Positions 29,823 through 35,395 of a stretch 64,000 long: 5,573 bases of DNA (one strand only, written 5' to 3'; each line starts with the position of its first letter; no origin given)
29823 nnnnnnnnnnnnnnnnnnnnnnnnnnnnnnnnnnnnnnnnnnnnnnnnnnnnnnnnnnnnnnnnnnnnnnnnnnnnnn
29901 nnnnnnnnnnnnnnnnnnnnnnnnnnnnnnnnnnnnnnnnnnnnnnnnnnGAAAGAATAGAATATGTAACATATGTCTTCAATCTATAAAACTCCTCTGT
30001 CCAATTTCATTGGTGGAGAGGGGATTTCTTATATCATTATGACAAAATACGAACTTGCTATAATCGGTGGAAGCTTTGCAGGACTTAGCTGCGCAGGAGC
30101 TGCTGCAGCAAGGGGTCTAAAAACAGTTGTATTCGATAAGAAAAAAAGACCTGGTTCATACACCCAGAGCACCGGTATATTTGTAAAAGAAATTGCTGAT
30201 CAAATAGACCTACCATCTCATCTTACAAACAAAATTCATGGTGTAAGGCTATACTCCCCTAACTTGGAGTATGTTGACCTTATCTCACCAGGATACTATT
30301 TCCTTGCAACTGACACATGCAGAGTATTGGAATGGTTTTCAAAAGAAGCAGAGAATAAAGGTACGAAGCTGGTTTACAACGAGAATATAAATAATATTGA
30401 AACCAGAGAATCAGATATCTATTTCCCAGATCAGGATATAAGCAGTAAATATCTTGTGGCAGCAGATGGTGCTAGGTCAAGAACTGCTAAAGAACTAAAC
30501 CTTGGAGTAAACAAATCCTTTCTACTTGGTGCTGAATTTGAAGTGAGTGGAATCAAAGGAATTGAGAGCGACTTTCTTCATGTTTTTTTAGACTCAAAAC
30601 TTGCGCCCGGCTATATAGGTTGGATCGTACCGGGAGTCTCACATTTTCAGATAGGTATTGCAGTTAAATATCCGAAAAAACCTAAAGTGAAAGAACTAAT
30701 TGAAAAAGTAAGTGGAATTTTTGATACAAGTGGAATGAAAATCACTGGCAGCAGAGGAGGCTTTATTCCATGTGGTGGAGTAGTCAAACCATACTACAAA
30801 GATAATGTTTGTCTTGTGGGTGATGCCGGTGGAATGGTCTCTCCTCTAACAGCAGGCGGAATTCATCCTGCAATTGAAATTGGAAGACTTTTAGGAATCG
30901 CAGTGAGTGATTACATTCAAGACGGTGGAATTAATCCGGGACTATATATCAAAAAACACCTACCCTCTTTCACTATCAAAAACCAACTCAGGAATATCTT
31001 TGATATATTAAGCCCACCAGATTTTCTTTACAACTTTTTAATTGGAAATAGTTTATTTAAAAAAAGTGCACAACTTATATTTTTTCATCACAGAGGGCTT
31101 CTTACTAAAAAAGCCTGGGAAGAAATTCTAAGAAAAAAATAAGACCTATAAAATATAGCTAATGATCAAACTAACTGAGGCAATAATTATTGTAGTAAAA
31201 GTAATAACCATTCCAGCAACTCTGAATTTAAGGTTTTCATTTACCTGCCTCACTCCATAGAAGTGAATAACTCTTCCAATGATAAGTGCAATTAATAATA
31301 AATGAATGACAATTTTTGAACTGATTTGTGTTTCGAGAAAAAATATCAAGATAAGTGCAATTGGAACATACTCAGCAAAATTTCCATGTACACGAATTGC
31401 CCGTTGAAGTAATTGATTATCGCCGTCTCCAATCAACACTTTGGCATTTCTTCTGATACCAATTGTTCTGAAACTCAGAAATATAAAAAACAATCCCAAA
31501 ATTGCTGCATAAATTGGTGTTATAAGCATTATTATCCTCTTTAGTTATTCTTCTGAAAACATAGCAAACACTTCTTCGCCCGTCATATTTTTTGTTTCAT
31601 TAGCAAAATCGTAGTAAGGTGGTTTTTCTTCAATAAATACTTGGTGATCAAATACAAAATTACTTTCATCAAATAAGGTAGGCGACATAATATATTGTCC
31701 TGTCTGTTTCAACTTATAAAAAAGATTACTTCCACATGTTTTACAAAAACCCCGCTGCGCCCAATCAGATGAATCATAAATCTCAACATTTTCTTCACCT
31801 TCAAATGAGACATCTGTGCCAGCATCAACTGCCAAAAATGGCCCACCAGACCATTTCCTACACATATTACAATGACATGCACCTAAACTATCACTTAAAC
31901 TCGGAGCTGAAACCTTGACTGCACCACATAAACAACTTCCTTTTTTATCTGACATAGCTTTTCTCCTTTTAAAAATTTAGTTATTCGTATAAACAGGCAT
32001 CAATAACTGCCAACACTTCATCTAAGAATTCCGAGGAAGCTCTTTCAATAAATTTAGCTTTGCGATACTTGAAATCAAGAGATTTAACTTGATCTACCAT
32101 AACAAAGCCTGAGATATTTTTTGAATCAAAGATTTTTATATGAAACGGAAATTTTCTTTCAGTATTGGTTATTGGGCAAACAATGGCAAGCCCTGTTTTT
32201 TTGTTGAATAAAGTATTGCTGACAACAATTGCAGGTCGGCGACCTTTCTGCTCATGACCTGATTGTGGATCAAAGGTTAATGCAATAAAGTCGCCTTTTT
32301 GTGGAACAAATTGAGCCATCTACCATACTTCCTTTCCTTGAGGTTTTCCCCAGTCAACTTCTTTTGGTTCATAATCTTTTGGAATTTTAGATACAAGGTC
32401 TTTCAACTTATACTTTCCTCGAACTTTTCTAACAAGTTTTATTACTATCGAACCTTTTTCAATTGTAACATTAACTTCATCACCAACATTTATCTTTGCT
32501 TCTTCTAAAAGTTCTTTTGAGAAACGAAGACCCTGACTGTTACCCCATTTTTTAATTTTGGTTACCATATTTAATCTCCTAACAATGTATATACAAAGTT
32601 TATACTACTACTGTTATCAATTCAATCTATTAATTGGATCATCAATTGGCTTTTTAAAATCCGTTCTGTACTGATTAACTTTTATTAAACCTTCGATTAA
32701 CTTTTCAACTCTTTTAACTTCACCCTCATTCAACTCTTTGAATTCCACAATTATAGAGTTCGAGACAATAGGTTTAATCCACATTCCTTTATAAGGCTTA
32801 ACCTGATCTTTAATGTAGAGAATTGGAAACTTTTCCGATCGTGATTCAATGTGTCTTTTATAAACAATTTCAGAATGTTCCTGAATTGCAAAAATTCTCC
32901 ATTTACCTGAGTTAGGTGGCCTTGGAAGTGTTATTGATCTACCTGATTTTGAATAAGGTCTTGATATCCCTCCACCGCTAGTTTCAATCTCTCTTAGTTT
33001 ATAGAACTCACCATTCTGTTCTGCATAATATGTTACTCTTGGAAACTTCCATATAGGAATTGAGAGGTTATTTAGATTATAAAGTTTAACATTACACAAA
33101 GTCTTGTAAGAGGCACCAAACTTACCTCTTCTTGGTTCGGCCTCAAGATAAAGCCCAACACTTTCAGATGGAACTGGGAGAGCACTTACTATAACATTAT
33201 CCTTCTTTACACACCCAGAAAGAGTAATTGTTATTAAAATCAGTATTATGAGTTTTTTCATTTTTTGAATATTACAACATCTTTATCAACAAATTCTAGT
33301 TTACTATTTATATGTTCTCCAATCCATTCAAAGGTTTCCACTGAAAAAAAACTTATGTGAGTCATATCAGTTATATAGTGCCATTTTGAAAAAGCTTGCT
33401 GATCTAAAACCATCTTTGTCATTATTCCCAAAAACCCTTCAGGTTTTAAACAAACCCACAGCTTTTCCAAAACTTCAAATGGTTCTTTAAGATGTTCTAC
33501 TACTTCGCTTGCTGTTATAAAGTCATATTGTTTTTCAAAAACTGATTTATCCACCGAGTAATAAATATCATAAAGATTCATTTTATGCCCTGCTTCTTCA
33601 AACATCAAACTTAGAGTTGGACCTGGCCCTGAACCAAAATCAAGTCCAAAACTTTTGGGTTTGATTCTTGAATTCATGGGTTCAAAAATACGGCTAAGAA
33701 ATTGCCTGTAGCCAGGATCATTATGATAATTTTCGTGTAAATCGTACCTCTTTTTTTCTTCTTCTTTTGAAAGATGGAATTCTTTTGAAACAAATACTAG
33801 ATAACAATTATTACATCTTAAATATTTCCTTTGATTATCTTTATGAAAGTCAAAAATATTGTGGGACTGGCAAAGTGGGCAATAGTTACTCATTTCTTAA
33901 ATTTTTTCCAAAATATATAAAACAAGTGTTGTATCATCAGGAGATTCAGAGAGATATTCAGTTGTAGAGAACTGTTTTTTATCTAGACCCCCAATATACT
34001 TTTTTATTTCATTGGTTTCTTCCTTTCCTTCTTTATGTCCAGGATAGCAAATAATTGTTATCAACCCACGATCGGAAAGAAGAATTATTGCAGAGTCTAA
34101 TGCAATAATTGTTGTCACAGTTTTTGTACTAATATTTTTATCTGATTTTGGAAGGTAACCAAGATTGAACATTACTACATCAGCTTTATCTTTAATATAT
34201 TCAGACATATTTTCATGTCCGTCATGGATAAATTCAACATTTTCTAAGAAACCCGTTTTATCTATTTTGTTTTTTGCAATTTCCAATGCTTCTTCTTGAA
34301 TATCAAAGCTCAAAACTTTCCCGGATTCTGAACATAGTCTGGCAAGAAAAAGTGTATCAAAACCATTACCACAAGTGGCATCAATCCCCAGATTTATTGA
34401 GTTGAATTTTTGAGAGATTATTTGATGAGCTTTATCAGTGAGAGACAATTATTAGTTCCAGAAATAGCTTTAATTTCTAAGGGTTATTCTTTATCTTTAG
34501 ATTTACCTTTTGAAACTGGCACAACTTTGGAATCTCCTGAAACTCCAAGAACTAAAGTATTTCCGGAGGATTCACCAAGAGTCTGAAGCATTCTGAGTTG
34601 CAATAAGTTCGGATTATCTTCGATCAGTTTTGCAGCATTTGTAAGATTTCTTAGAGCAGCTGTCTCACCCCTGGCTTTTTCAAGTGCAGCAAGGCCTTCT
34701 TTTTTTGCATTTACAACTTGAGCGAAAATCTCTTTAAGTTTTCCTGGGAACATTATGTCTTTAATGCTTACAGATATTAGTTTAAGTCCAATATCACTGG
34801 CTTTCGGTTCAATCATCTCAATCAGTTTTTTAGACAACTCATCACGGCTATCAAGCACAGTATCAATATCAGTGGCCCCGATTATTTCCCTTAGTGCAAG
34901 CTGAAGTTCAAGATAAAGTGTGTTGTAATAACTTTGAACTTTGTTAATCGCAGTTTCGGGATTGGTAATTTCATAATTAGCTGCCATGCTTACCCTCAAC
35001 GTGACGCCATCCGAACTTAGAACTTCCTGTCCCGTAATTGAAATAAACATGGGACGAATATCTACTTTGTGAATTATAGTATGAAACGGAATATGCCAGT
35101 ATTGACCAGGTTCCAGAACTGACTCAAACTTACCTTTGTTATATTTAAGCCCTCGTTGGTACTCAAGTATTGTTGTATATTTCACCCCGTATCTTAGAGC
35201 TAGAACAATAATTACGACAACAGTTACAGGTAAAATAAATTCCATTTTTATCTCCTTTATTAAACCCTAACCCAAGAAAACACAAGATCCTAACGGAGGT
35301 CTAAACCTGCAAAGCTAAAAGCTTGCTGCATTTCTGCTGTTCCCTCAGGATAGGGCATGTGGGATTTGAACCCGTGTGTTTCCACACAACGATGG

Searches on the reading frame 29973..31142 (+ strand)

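Call 6: search_protein_families(library=pfam, proteins=[window:29973-31142:+], max_evalue=0.01)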
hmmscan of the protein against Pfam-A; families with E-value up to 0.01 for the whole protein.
window:29973-31142:+ (389 aa): 7 families
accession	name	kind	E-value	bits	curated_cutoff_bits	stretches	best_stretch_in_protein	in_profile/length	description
PF01494.25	FAD_binding_3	-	1.1e-11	45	22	1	26-301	2-308/349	FAD binding domain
PF03486.20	HI0933_like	-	4.2e-07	30.1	50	1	27-68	2-43/244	HI0933-like protein Rossmann domain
PF01266.30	DAO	-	5.1e-07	30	27.9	1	28-66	2-38/353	FAD dependent oxidoreductase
PF13450.12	NAD_binding_8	-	6.4e-06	26.8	21.9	1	30-67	1-38/68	NAD(P)-binding Rossmann-like domain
PF07992.20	Pyr_redox_2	-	8.2e-06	25.9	26.1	1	27-172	2-114/291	Pyridine nucleotide-disulphide oxidoreductase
PF00070.33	Pyr_redox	-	1.7e-05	25.7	22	1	28-62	2-37/82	Pyridine nucleotide-disulphide oxidoreductase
PF00890.30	FAD_binding_2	-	0.00055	19.7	20.4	1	28-63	2-37/414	FAD binding domain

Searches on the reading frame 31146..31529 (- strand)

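Call 56: search_protein_families(library=pfam, proteins=[window:31146-31529:-], max_evalue=0.001)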
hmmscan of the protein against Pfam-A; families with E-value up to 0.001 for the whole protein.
window:31146-31529:- (127 aa): 1 family
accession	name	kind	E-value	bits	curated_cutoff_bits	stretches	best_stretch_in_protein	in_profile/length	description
PF01124.23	MAPEG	-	7.6e-21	75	23.4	1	5-122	2-128/129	MAPEG family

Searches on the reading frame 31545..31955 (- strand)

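Call 56: search_protein_families(library=pfam, proteins=[window:31545-31955:-], max_evalue=0.001)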
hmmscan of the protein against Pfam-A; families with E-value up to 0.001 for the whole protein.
window:31545-31955:- (136 aa): 1 family
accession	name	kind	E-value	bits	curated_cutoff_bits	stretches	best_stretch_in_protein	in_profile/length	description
PF04828.22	GFA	-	7.5e-15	55.5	24.3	1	5-97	3-101/115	Glutathione-dependent formaldehyde-activating enzyme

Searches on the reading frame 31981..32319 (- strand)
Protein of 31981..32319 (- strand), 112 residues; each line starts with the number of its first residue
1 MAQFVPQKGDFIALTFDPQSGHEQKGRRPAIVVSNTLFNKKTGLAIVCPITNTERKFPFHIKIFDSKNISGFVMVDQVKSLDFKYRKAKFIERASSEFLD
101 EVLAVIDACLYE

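Call 56: search_protein_families(library=pfam, proteins=[window:31981-32319:-], max_evalue=0.001)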
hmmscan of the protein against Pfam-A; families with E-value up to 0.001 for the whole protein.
window:31981-32319:- (112 aa): 1 family
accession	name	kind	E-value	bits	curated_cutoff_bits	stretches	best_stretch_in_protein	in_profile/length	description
PF02452.23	PemK_toxin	-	6.6e-26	91.1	23.1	1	8-107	2-106/109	PemK-like, MazF-like toxin of type II toxin-antitoxin system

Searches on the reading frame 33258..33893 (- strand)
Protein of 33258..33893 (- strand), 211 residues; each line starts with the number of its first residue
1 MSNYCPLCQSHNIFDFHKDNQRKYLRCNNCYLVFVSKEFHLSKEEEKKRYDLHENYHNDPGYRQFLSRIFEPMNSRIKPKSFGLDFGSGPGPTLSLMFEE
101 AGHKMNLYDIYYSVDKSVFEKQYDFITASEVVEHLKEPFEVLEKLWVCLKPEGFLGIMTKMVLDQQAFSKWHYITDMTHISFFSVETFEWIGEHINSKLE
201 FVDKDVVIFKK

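Call 56: search_protein_families(library=pfam, proteins=[window:33258-33893:-], max_evalue=0.001)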
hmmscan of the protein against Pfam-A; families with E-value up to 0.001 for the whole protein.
window:33258-33893:- (211 aa): 4 families
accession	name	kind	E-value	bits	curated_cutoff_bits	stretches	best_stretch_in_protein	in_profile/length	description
PF13489.12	Methyltransf_23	-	1.3e-19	71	27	1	62-196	9-158/164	Methyltransferase domain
PF08242.18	Methyltransf_12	-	6.8e-07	30.4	30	1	120-155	64-98/98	Methyltransferase domain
PF08241.18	Methyltransf_11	-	3.2e-05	24.9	21.2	1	120-155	58-93/95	Methyltransferase domain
PF14354.12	Lar_restr_allev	-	0.00023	21.8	28.6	1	5-48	6-46/58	Restriction alleviation protein Lar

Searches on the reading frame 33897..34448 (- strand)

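Call 57: search_protein_families(library=pfam, proteins=[window:33897-34448:-], max_evalue=0.001)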
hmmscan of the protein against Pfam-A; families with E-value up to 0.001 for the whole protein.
window:33897-34448:- (183 aa): 8 families
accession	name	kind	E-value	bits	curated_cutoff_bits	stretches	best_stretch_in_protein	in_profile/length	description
PF06962.18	rRNA_methylase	-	3.1e-43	147.4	22.7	1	45-167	1-123/137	Putative rRNA methylase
PF13847.12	Methyltransf_31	-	1e-13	51.6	27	1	22-133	8-110/145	Methyltransferase domain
PF13649.12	Methyltransf_25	-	8.2e-10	39.7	27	1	23-104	3-82/97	Methyltransferase domain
PF01209.24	Ubie_methyltran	-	9.3e-09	35.4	20.1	1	21-117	51-145/233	ubiE/COQ5 methyltransferase family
PF01596.23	Methyltransf_3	-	2.3e-06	27.5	22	1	28-98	55-125/204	O-methyltransferase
PF05175.20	MTS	-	2.3e-05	24.6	23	1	5-134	17-140/170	Methyltransferase small domain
PF08241.18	Methyltransf_11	-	2.6e-05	25.2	21.2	1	23-95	2-67/95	Methyltransferase domain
PF13679.12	Methyltransf_32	-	0.00099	19.5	27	0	17-85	26-96/143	Methyltransferase domain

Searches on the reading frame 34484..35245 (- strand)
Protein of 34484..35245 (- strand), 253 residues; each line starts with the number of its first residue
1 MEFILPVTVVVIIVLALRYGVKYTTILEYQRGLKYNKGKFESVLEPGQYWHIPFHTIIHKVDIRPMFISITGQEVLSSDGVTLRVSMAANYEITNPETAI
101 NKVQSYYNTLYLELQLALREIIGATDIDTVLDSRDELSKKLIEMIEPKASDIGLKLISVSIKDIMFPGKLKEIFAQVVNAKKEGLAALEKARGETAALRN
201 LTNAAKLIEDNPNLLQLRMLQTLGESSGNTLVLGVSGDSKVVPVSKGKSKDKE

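Call 57: search_protein_families(library=pfam, proteins=[window:34484-35245:-], max_evalue=0.001)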
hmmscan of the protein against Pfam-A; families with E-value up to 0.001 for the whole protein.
window:34484-35245:- (253 aa): 2 families
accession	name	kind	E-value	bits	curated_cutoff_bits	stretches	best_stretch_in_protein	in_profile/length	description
PF01145.31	Band_7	-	6.4e-33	114.7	23.6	1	25-194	2-175/176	SPFH domain / Band 7 family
PF13421.11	Band_7_1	-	0.00041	20.5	24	0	109-176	136-205/211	SPFH domain-Band 7 family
